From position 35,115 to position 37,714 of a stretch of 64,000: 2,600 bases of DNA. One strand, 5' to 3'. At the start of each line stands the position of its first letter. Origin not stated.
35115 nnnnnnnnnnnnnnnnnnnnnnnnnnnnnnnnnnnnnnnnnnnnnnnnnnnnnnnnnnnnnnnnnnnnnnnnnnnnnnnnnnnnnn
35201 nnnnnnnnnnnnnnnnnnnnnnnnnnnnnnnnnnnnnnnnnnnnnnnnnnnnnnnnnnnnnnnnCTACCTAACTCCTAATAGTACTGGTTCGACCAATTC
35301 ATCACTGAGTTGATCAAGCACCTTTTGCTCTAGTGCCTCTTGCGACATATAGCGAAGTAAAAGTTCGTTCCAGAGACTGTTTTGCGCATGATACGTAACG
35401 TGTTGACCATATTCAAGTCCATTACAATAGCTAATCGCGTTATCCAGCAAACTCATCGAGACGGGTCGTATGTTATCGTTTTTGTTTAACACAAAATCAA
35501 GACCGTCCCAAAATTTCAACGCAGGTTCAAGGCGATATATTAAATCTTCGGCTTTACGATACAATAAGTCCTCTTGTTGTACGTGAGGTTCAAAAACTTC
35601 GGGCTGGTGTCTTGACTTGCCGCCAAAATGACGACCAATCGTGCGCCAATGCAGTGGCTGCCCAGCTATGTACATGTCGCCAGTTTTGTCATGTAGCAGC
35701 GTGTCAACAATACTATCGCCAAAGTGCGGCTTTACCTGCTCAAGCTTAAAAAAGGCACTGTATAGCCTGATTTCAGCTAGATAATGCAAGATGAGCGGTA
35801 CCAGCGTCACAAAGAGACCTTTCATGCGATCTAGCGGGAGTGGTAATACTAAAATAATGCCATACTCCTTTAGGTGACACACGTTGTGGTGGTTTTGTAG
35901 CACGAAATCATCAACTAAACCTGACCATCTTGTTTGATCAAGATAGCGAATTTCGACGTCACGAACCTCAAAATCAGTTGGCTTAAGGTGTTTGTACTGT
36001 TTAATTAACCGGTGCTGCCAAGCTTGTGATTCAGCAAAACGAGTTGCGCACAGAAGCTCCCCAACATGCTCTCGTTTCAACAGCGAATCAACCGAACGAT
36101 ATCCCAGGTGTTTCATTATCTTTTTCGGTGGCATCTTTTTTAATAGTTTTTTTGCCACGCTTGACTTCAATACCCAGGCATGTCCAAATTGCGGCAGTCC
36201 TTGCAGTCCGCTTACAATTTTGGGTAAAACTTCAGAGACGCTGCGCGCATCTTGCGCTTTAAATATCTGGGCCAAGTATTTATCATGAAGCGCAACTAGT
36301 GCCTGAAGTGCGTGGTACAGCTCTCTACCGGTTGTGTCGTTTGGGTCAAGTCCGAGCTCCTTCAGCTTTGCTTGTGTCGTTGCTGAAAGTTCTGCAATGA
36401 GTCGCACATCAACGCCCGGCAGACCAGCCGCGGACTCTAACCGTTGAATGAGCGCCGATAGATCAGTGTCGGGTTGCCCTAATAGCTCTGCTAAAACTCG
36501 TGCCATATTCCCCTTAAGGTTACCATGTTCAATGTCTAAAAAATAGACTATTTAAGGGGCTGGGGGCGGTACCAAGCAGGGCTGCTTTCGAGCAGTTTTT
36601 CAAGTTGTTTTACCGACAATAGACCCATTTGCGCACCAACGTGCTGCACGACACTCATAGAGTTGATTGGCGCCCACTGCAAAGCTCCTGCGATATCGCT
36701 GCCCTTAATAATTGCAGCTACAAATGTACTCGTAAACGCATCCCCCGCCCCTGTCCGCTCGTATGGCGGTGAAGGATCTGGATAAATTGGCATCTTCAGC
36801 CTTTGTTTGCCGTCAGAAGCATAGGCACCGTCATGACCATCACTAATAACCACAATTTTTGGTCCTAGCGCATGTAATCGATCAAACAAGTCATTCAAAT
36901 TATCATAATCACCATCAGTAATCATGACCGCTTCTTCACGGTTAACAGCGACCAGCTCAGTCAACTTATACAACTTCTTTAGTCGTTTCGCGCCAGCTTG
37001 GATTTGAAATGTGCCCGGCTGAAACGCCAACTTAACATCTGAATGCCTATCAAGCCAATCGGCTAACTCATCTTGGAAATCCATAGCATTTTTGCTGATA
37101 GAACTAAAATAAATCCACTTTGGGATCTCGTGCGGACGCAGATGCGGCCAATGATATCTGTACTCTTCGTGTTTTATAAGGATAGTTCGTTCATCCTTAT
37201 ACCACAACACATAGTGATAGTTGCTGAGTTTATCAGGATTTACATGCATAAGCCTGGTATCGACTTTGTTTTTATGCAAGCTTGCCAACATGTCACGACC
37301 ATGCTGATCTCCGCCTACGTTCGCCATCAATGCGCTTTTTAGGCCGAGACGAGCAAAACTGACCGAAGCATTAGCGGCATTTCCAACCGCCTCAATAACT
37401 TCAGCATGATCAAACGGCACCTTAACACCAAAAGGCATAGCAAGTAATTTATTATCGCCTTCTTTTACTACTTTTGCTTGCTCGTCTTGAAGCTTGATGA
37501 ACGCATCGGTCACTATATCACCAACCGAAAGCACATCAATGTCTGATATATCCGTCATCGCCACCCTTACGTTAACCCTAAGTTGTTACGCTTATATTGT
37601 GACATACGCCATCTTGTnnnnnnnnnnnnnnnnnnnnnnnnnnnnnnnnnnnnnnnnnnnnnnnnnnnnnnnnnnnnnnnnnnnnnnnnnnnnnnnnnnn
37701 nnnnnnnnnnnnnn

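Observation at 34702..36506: LOG/TIGR00725-like protein translationally coupled to an unrecognised 413 aa protein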

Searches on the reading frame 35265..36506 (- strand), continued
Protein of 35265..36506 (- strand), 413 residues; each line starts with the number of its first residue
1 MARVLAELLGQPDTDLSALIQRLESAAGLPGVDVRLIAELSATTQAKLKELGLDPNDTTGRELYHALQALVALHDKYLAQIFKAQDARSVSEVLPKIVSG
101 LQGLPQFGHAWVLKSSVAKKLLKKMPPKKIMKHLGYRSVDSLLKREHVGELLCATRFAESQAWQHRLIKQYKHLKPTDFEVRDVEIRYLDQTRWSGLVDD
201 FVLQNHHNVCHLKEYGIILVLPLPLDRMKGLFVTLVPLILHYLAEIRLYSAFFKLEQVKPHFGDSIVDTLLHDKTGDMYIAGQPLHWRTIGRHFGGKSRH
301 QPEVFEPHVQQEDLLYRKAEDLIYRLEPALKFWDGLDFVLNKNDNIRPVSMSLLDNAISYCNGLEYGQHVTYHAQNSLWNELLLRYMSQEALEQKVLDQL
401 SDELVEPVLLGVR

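Call 48: find_homologous_proteins(query=A2, max_evalue=0.001)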
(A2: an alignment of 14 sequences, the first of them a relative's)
Query A2 (14 sequences) (421 aa, profile of the alignment): 149 proteins with E <= 0.001 among 8000 candidates; the best 120 are listed.
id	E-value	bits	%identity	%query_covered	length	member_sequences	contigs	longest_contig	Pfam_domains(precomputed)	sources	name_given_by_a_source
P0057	4.6e-148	512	28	97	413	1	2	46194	-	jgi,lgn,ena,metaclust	metaclust:\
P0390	2.1e-146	506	29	96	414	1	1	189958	-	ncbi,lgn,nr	ncbi:MAG: hypothetical protein U5L95_03430 [Candidatus Saccharibacteria bacterium]|nr:hypothetical p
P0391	2.8e-146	506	29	96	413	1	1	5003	-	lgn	-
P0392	9.2e-146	504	30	99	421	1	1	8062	-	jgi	jgi:hypothetical protein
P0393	1.4e-145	503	29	96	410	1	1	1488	-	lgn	-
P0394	2.9e-145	502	29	96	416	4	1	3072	-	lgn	-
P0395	4.0e-145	502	29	96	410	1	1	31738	-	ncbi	-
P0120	7.1e-145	501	28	96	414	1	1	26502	-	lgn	-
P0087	3.5e-143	496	28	96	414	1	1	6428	-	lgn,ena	-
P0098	3.8e-143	495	27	96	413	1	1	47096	-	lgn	-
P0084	6.8e-143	495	29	96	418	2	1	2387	-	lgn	-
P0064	7.2e-143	494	29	96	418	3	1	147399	-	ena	-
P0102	1.4e-142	494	29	97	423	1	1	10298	-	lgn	-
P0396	1.9e-142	493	30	96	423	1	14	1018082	-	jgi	jgi:hypothetical protein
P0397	2.7e-142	493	30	96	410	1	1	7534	-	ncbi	-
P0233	5.1e-135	469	100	100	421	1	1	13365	-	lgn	-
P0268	2.2e-128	447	25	53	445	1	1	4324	-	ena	-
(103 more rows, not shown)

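Call 49: find_encoding_contigs(protein=P0233, flank=7000, max_places=2)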
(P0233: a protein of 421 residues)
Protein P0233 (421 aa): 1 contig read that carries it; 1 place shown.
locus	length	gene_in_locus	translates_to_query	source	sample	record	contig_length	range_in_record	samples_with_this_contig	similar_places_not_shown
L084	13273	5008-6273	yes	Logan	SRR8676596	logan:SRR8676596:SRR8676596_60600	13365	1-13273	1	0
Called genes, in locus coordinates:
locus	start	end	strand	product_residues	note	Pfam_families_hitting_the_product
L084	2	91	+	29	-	?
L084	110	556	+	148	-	PF02502:LacAB_rpiB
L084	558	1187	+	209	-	PF00834:Ribul_P_3_epim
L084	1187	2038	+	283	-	PF00456:Transketolase_N, PF13292:DXP_synthase_N (weak)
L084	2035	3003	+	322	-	PF02779:Transket_pyr, PF02780:Transketolase_C, PF22613:Transketolase_C_1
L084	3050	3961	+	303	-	PF01116:F_bP_aldolase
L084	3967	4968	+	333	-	PF00294:PfkB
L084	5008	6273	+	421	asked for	-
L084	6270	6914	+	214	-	PF18306:LDcluster4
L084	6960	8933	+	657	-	PF00270:DEAD (faint), PF04851:ResIII, PF17757:UvrB_inter, PF27431:UvrB_3rd, PF00271:Helicase_C, PF12344:UvrB, PF02151:UVR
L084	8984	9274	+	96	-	PF20977:GatF (weak), PF02686:GatC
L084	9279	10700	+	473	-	PF01425:Amidase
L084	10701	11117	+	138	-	-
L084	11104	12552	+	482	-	PF02934:GatB_N, PF02637:GatB_Yqey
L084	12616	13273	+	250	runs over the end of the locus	?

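Call 50: find_encoding_contigs(protein=P0268, flank=7000, max_places=2)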
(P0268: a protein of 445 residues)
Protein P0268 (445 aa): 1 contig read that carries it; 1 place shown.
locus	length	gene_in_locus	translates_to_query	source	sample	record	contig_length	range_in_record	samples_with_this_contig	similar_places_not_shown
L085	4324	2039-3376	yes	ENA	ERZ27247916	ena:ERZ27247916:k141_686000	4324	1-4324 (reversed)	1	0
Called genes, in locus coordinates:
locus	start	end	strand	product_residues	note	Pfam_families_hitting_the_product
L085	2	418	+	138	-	?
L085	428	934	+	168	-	PF10648:Gmad2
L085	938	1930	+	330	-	PF00294:PfkB, PF08543:Phos_pyr_kin (weak)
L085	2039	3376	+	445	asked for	-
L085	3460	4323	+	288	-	?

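Call 66: predict_structure(alignment_id=A3)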
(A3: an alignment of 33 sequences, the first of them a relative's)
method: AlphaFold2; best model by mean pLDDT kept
length: 658 residues; sequences in the alignment: 33
mean_pLDDT: 74.5   pTM: 0.53
mean pLDDT of the five models: 74.5, 74.3, 72.9, 71.1, 68.8
residues with pLDDT >= 90: 233; 70-90: 233; 50-70: 46; < 50: 146
segments of 3 or more residues with pLDDT < 50: 1-23, 258-313, 388-444, 652-658
pLDDT, mean of each block of 10 residues (from residue 1): 31 32 52 71 91 92 96 96 93 94 88 89 92 93 93 87 77 75 92 87 82 88 87 92 78 50 38 28 29 35 33 61 90 90 82 92 89 75 58 42 36 34 42 36 53 82 90 92 96 92 93 93 71 87 78 84 85 85 85 93 85 76 92 93 76 45
secondary structure, 60 per line:
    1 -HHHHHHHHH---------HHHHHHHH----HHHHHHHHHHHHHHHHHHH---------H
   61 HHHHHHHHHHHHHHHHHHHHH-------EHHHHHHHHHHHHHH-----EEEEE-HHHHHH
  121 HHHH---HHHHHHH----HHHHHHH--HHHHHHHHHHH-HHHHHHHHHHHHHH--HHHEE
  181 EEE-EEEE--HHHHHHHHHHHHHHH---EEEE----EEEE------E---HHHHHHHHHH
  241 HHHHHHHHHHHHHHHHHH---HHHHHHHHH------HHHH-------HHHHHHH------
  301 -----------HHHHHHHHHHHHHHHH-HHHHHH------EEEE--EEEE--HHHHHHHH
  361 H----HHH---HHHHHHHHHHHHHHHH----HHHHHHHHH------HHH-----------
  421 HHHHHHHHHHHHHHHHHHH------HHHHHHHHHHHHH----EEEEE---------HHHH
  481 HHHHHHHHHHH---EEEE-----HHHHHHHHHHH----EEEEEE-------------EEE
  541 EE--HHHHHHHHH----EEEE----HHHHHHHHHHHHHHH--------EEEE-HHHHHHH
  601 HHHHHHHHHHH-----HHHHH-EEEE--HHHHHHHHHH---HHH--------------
elements in order: H2-10 H20-27 H32-50 H60-81 H90-103 E109-113 H115-124 H128-134 H139-145 H148-158 H160-173 E179-183 E185-188 H191-205 E209-212 E217-220 H231-258 H262-270 H277-280 H288-294 H312-327 H329-334 E341-344 E347-350 H353-361 H372-387 H392-400 H421-439 H446-458 E463-467 H477-491 E495-498 H504-514 E519-524 E538-542 H545-553 E558-561 H566-580 E589-592 H594-611 H617-621 E623-626 H629-638

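Call 70: search_protein_families(library=pfam, alignment_id=A2, max_evalue=1)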
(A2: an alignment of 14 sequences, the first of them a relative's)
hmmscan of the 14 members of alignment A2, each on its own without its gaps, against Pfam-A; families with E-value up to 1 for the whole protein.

A. member 1, P0233 (421 aa): 1 family
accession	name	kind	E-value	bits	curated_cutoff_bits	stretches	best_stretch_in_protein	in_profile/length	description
PF10158.14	LOH1CR12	-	0.43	11.1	24.7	1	144-188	59-103/131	Tumour suppressor protein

B. families by the number of members that match (of 14 scanned): 12 families
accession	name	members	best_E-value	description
PF19254.5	DUF5901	1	0.0096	Family of unknown function (DUF5901)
PF12872.13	OST-HTH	1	0.022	OST-HTH/LOTUS domain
PF09022.15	Staphostatin_A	1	0.035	Staphostatin A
PF24937.1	DUF7754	1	0.06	Domain of unknown function (DUF7754)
PF13401.12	AAA_22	1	0.076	AAA domain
PF05209.18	MinC_N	1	0.11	Septum formation inhibitor MinC, N-terminal domain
PF25443.1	ANG-1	1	0.12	ANG-1-like domain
PF05130.17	FlgN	1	0.14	FlgN protein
PF14638.11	FNIP_C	1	0.16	Folliculin-interacting protein C-terminus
PF19102.7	DUF5789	1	0.2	Family of unknown function (DUF5789)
PF20668.2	DUF6815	1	0.22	Domain of unknown function (DUF6815)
PF10158.14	LOH1CR12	1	0.43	Tumour suppressor protein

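Call 84: find_related_loci(query=P0233, collection=metagenome_contigs, flank=5000)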
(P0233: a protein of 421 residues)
Query P0233 (421 aa) in metagenome_contigs; peptide patterns used: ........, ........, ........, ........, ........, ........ (x = any residue, [..] = any of these).
133 stretches matched a pattern, but none encodes a relative of the query by tblastn (E <= 1e-3).

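Call 86: find_related_loci(query=A4, collection=metagenome_contigs, flank=5000)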
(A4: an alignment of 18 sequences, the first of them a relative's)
Query A4 (421 aa) in metagenome_contigs; peptide patterns used: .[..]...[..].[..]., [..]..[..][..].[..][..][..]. (x = any residue, [..] = any of these).
600 stretches matched a pattern (row limit reached: there are more); 400 encode a relative of the query (tblastn E <= 1e-3); the best 80 are kept; 80 distinct loci.
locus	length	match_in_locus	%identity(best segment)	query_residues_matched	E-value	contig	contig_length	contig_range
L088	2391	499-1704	31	1-404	6e-75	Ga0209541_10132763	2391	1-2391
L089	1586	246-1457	31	1-407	4e-73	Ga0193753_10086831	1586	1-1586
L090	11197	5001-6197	33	1-402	1e-67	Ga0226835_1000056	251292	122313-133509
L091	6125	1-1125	33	26-403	5e-66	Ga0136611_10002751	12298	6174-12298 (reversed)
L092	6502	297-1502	30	1-404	1e-65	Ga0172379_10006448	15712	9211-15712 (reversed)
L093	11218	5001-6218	28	1-408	2e-65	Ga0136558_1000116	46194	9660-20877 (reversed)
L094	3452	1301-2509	30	1-405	6e-65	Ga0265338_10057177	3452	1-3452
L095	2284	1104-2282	28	1-395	2e-65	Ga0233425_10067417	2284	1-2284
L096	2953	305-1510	31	1-404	1e-64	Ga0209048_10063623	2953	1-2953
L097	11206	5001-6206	31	1-402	9e-64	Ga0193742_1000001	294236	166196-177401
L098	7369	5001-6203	30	1-403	1e-62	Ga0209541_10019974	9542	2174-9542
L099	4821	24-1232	29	1-405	1e-62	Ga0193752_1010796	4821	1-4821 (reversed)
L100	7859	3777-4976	31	1-402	1e-61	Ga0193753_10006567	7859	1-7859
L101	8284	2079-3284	29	1-404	1e-60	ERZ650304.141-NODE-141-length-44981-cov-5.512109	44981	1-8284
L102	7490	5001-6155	28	16-403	1e-60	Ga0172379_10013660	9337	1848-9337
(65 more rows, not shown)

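Call 99: search_protein_families(library=ncbifam, alignment_id=A4, max_evalue=1)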
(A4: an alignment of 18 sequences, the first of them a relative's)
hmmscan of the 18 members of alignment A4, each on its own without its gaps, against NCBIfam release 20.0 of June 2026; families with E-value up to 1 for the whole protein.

A. member 1, P0233 (421 aa): 0 families

B. families by the number of members that match (of 18 scanned): 9 families
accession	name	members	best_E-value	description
NF006233.0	PRK08367.1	3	0.00084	pyruvate ferredoxin oxidoreductase subunit alpha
TIGR00730.1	TIGR00730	1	2.8e-42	TIGR00730 family Rossman fold protein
TIGR00725.1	TIGR00725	1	7e-13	TIGR00725 family protein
NF058542.1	CtkRMPhLog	1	2e-11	cytokinin riboside 5'-monophosphate phosphoribohydrolase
NF038390.1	Nsidase_PpnN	1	3.4e-06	nucleotide 5'-monophosphate nucleosidase PpnN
NF041857.1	RIF_Ptrans_rph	1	0.011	rifamycin-inactivating phosphotransferase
NF012015.1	PRK15471.1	1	0.025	LPS O-antigen chain length determinant protein WzzB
NF004877.0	PRK06241.1-2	1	0.05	phosphoenolpyruvate synthase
TIGR00732.1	dprA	1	0.062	DNA-processing protein DprA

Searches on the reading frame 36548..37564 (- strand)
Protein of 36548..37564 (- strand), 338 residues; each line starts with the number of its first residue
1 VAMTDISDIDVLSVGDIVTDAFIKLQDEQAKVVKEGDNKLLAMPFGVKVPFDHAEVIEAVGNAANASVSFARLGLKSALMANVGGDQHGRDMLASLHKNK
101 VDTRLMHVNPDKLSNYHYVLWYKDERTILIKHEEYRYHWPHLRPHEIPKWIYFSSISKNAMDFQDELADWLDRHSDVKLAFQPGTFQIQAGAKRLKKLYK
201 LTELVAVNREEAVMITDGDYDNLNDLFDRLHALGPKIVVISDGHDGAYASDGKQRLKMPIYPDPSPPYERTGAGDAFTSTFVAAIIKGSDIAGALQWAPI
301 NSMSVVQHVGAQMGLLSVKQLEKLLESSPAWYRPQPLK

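Call 3: search_protein_families(library=pfam, proteins=[window:36548-37564:-], max_evalue=0.1)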
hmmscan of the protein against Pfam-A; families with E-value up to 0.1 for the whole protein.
window:36548-37564:- (338 aa): 2 families
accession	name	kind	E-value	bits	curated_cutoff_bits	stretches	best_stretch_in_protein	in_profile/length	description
PF00294.29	PfkB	-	1.3e-33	117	25.8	1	61-313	37-297/302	pfkB family carbohydrate kinase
PF08543.17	Phos_pyr_kin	-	7.9e-05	22.6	27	1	195-298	113-224/246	Phosphomethylpyrimidine kinase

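Call 4: search_protein_families(library=ncbifam, proteins=[window:36548-37564:-], max_evalue=0.1)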
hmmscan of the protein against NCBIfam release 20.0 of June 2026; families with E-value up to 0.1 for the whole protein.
window:36548-37564:- (338 aa): 24 families
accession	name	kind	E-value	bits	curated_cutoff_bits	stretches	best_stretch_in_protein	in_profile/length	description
TIGR04382.1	myo_inos_iolC_N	equivalog_domain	1.6e-22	80.2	300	2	193-323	180-307/309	5-dehydro-2-deoxygluconokinase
TIGR02152.1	D_ribokin_bact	equivalog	2.7e-22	79.5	299.65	2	195-322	169-297/298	ribokinase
NF007321.0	PRK09813.1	equivalog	4.2e-16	59.2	247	2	217-311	168-260/261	fructoselysine 6-kinase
NF053626.1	RibKinHalex1628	equivalog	5.2e-16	59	330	1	61-326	39-292/293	ATP-dependent ribose-1-phosphate kinase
NF006957.1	PRK09434.1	equivalog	9.5e-16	58.2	450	2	59-112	25-79/302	fructokinase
NF008353.0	PRK11142.1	equivalog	5.6e-15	55.6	341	2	192-326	168-304/307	ribokinase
NF040938.1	KDG_KDGal_kin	equivalog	6.5e-15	55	400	2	196-326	178-304/305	bifunctional 2-dehydro-3-deoxygluconokinase/2-dehydro-3-deoxygalactonokinase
NF041332.1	KDG_KDGal_kin_Halo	equivalog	7.8e-14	51.8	440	2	192-326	180-311/320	bifunctional 2-dehydro-3-deoxygluconokinase/2-dehydro-3-deoxygalactonokinase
TIGR02198.1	rfaE_dom_I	equivalog_domain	3.9e-13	49.2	345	2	197-321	186-310/315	D-glycero-beta-D-manno-heptose-7-phosphate kinase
NF047869.1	myo_kin_aldol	exception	9.6e-13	47.3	600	2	61-127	40-105/586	bifunctional 5-dehydro-2-deoxygluconokinase/5-dehydro-2-deoxyphosphogluconate aldolase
TIGR03168.1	1-PFK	subfamily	5.9e-12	45.1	216.4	1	203-316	178-292/305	hexose kinase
NF049991.1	TagKinase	equivalog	8.9e-12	44.4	420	2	190-328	183-318/321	tagatose kinase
TIGR03828.1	pfkB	equivalog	2.6e-11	43.1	292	1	204-316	179-292/305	1-phosphofructokinase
NF008454.0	PRK11316.1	equivalog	1.1e-08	34.2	521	2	47-109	41-99/475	bifunctional D-glycero-beta-D-manno-heptose-7-phosphate kinase/D-glycero-beta-D-manno-heptose 1-phosphate adenylyltransferase HldE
NF041633.1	trifunc_aldol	exception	1.9e-08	33.2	700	2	48-116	259-329/580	KHG/KDPG aldolase/sugar kinase fusion protein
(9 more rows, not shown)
